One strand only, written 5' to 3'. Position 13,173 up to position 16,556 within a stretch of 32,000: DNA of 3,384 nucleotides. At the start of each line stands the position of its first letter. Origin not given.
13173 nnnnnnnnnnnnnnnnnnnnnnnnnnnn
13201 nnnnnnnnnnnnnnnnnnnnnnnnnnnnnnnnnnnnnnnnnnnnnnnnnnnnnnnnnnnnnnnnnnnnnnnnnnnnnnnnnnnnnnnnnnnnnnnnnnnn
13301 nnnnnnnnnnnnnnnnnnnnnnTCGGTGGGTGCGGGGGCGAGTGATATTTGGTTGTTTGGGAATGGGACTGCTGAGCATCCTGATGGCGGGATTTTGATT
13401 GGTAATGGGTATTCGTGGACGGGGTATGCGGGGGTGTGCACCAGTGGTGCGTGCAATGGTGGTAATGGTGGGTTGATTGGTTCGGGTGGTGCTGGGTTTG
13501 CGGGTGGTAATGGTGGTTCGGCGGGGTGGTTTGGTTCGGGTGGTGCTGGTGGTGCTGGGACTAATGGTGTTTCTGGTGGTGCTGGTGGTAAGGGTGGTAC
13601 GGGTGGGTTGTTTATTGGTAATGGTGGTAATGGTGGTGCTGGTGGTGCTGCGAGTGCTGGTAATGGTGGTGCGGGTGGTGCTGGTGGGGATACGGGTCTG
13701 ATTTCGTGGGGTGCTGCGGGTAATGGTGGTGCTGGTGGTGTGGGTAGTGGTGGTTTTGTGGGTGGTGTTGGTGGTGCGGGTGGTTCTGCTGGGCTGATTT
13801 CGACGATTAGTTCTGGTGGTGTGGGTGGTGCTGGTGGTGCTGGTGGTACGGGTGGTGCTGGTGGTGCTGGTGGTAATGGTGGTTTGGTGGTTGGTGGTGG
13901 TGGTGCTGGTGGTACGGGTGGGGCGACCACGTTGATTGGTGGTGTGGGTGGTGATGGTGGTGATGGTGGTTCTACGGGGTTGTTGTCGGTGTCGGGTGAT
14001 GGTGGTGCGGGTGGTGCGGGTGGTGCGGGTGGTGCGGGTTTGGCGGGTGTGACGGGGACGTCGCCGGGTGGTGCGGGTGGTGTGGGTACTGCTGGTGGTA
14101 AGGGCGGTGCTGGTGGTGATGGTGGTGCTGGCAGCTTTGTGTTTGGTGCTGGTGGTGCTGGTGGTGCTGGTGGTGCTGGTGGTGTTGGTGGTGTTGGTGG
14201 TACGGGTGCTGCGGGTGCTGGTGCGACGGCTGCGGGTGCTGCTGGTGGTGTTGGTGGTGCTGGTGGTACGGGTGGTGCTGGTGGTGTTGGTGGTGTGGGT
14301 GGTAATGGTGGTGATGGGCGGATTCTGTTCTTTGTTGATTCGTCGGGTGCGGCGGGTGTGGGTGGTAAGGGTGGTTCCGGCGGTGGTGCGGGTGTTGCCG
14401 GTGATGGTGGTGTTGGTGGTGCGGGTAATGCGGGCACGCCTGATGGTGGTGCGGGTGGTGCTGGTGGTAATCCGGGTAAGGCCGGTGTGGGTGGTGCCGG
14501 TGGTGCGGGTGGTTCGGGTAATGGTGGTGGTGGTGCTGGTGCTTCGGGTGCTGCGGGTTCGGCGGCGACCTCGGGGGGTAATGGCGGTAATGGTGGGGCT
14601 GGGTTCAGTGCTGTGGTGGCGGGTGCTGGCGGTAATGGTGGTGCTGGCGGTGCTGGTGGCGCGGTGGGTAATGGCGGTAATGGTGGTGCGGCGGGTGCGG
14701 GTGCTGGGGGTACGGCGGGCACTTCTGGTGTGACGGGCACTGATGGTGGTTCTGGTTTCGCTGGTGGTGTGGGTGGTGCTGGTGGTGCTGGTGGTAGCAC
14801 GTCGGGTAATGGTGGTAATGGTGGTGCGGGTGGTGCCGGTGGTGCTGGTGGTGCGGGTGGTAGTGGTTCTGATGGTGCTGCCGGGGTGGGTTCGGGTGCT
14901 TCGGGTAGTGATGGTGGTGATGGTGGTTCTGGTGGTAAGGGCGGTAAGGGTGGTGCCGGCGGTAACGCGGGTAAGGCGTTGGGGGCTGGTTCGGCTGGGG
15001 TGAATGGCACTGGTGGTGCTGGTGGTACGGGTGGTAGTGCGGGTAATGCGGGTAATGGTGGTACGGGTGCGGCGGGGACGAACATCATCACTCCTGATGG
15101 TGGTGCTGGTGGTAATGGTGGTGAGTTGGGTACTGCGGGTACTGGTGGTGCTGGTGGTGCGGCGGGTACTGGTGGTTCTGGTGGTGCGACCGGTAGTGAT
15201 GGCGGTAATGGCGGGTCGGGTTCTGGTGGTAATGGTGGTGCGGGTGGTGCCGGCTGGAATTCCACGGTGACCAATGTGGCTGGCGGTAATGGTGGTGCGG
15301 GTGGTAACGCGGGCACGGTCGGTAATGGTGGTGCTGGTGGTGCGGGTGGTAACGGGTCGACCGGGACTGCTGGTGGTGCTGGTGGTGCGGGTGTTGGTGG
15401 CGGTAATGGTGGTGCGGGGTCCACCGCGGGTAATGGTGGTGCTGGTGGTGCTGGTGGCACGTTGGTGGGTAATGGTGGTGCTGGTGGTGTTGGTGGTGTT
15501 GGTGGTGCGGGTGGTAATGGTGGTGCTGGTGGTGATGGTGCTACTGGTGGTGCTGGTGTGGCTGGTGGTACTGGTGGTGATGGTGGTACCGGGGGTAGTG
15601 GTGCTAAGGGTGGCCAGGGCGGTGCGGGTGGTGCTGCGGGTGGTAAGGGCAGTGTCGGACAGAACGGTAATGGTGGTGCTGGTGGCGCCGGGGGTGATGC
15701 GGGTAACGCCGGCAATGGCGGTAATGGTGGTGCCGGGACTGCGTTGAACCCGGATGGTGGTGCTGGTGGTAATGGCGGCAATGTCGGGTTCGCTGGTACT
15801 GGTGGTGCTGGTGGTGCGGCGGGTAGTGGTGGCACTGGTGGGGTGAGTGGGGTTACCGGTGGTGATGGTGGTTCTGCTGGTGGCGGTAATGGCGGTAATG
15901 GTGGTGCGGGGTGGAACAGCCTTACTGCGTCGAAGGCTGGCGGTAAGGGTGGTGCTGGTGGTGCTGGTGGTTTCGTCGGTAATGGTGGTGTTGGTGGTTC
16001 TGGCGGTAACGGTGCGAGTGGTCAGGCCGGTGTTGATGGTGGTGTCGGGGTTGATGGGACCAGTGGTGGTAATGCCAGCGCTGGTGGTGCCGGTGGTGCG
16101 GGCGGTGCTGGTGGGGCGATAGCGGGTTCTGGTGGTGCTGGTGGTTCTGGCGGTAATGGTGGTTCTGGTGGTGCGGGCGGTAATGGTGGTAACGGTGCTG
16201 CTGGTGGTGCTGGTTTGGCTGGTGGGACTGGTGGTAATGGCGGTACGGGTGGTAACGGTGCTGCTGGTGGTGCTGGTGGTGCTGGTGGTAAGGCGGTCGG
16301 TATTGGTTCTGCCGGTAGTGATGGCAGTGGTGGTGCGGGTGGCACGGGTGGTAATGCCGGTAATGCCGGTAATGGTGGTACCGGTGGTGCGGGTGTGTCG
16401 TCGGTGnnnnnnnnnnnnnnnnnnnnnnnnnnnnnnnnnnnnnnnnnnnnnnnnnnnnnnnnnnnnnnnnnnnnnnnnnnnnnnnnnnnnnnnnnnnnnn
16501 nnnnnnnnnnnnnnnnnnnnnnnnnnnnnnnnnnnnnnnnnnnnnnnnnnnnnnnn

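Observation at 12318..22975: A 3,552-aa PGRS-like protein with a Sec-type signal peptide instead of a PE domain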

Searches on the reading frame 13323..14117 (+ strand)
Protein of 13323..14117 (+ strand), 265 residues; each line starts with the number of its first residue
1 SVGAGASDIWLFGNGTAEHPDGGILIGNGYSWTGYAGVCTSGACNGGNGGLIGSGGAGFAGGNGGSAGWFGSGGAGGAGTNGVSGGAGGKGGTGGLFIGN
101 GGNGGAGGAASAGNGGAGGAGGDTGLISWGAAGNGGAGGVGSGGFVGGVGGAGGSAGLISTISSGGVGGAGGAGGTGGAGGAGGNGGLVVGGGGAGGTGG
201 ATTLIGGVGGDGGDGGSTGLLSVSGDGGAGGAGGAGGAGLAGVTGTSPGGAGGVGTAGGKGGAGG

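Call 66: find_homologous_proteins(query=window:13323-14117:+, max_evalue=0.001)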
Query window:13323-14117:+ (265 aa): 29 proteins with E <= 0.001 among 8000 candidates.
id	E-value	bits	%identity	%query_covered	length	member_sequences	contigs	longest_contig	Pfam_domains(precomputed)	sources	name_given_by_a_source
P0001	6.3e-31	126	57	22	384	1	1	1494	-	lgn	-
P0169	3.6e-30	123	58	16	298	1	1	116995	-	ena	-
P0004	6.9e-30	123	68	22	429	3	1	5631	-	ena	-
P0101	6.9e-29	119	68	21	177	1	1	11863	-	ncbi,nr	ncbi:MAG: hypothetical protein FGM25_14815, partial [Mycobacterium sp.]|nr:hypothetical protein [Myc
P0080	1.4e-26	112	65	21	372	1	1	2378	-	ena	-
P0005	1.9e-26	111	74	24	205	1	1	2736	-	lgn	-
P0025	4.9e-24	103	68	26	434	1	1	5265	-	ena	-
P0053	6.5e-24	103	58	18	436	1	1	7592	-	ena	-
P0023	7.7e-24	103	-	-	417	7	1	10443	-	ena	-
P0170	7.7e-23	99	49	31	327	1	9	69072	-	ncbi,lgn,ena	-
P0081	3.7e-22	97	56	14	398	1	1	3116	PF21526.3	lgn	-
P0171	3.3e-21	94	57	20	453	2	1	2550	PF01670.24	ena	-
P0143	9.6e-21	92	-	-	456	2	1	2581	-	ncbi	-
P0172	1.3e-20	92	52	21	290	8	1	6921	-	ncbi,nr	ncbi:MAG: hypothetical protein QG655_2700, partial [Actinomycetota bacterium]|nr:hypothetical protei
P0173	7.7e-19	86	-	-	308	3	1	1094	-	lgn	-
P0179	2.8e-8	52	36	42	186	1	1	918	PF21526.3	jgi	jgi:hypothetical protein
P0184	6.2e-5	41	-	-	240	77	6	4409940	PF21526.3,PF00934.26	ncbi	ncbi:phosphoglycerate mutase PE_PGRS11, partial [Mycobacterium tuberculosis]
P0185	1.1e-4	40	37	7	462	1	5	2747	PF21526.3,PF14021.13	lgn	-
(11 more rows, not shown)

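Call 67: search_protein_families(library=pfam, proteins=[P0184, P0179, P0185, window:13323-14117:+], max_evalue=10)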
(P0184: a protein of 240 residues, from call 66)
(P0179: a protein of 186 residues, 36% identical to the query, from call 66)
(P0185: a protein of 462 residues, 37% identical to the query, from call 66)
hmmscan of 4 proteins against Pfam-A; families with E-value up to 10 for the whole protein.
P0184 (240 aa): 2 families
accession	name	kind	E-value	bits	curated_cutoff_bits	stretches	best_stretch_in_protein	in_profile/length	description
PF00934.25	PE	-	1.7e-28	99.2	22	1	4-92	1-89/91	PE family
PF21526.2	PGRS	-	3e-09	37.5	27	2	154-216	1-73/73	PGRS repeats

P0179 (186 aa): 1 family
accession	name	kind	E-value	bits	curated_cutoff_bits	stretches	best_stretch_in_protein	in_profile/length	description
PF21526.2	PGRS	-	8.5e-08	32.9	27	2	50-116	6-72/73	PGRS repeats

P0185 (462 aa): 2 families
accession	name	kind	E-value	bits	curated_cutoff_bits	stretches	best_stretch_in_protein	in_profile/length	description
PF14021.12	TNT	-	5.5e-19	68.8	27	1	365-460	2-86/88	Tuberculosis necrotizing toxin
PF21526.2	PGRS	-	4.3e-06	27.4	27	3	150-208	6-71/73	PGRS repeats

window:13323-14117:+ (265 aa): 1 family
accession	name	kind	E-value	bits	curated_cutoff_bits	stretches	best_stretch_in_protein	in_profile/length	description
PF21526.2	PGRS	-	0.017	15.9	27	1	57-92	36-71/73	PGRS repeats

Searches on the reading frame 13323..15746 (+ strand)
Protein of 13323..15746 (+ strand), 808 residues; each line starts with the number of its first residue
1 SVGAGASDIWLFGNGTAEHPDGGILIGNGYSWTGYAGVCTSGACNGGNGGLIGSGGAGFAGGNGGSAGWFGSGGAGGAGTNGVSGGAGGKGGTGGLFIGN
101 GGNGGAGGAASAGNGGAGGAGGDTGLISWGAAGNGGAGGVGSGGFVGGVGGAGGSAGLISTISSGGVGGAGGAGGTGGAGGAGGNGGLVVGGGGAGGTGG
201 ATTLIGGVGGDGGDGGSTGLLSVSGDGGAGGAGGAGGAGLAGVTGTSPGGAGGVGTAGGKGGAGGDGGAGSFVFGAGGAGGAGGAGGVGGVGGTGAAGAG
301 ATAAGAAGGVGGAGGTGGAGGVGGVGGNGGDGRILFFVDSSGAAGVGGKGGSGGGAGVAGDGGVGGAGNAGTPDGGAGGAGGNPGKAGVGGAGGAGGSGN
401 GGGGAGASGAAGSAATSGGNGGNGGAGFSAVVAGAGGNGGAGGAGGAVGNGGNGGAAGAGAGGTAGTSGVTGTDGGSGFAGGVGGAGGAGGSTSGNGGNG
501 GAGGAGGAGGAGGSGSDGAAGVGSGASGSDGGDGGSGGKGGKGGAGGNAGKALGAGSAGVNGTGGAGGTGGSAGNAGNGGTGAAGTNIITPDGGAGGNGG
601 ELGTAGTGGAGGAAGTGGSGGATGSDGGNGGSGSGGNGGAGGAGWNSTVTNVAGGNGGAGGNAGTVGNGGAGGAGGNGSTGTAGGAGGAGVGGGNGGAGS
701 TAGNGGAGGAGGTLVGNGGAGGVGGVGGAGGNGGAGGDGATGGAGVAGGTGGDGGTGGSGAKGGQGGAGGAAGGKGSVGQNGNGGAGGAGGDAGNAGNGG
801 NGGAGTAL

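Call 67: search_protein_families(library=pfam, proteins=[window:13323-15746:+], max_evalue=10)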
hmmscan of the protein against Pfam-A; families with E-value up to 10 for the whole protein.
window:13323-15746:+ (808 aa): 0 families

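Call 75: predict_structure(alignment_id=A5)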
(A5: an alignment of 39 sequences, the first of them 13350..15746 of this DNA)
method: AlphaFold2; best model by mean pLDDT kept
length: 799 residues; sequences in the alignment: 39
mean_pLDDT: 49.8   pTM: 0.46
mean pLDDT of the five models: 49.8, 46.2, 46.2, 45.1, 44.0
residues with pLDDT >= 90: 31; 70-90: 103; 50-70: 119; < 50: 546
segments of 3 or more residues with pLDDT < 50: 1-10, 12-88, 90-238, 240-263, 265-321, 323-326, 328-337, 339-363, 385-406, 504-508, 510-513, 517-633, 727-734, 766-770, 781-799
pLDDT, mean of each block of 10 residues (from residue 1): 38 42 36 41 38 37 34 36 41 38 34 34 39 38 34 36 36 40 40 37 38 40 38 40 40 38 41 40 40 38 36 36 44 45 43 40 59 56 47 46 52 74 59 86 82 88 90 91 92 83 51 48 43 40 43 37 35 36 37 37 38 41 46 50 82 90 84 65 66 82 83 73 50 52 54 53 49 52 42 38
secondary structure, 60 per line:
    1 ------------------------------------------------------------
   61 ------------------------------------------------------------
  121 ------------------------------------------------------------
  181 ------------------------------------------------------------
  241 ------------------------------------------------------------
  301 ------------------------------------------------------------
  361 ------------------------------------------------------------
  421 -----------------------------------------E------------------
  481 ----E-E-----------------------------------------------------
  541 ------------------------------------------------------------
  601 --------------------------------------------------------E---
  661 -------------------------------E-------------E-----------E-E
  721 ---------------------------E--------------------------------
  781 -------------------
elements in order (helices of 4 or more, strands of 3 or more residues):

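Call 79: fold_search(model_id=the predicted structure, library=pdb)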
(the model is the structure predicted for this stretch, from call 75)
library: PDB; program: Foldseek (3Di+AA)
matches with E <= 10: 4; with E <= 0.001: 0
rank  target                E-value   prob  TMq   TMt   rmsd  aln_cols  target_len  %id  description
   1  7jjv_B                1.7e-01  0.38  0.07  0.36  14.5       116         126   41  Crystal waters on the nine polyproline type II helical bundle springtail antifreeze protein from Granisotoma rainieri  (released 2021-01-27)
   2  7jjv_A                3.6e-01  0.04  0.04  0.17  16.3        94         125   41  Crystal waters on the nine polyproline type II helical bundle springtail antifreeze protein from Granisotoma rainieri  (released 2021-01-27)
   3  2pne                  1.5e+00  0.09  0.04  0.29   4.3        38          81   47  Crystal Structure of the Snow Flea Antifreeze Protein (released 2008-04-29)
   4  3bog_A                2.5e+00  0.07  0.04  0.29   4.1        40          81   48  Snow Flea Antifreeze Protein Quasi-racemate (released 2008-09-23)

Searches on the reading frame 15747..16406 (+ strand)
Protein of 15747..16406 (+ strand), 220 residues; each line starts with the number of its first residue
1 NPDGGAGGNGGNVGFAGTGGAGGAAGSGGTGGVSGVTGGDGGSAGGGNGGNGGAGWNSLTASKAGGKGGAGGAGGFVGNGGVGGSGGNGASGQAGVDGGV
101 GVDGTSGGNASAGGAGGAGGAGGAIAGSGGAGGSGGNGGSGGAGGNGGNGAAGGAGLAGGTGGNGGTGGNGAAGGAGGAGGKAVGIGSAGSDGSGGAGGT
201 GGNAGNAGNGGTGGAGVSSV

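Call 32: find_homologous_proteins(query=window:15747-16406:+, max_evalue=0.001)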
Query window:15747-16406:+: 8000 candidates shared short words with the query, none scored E <= 0.001.
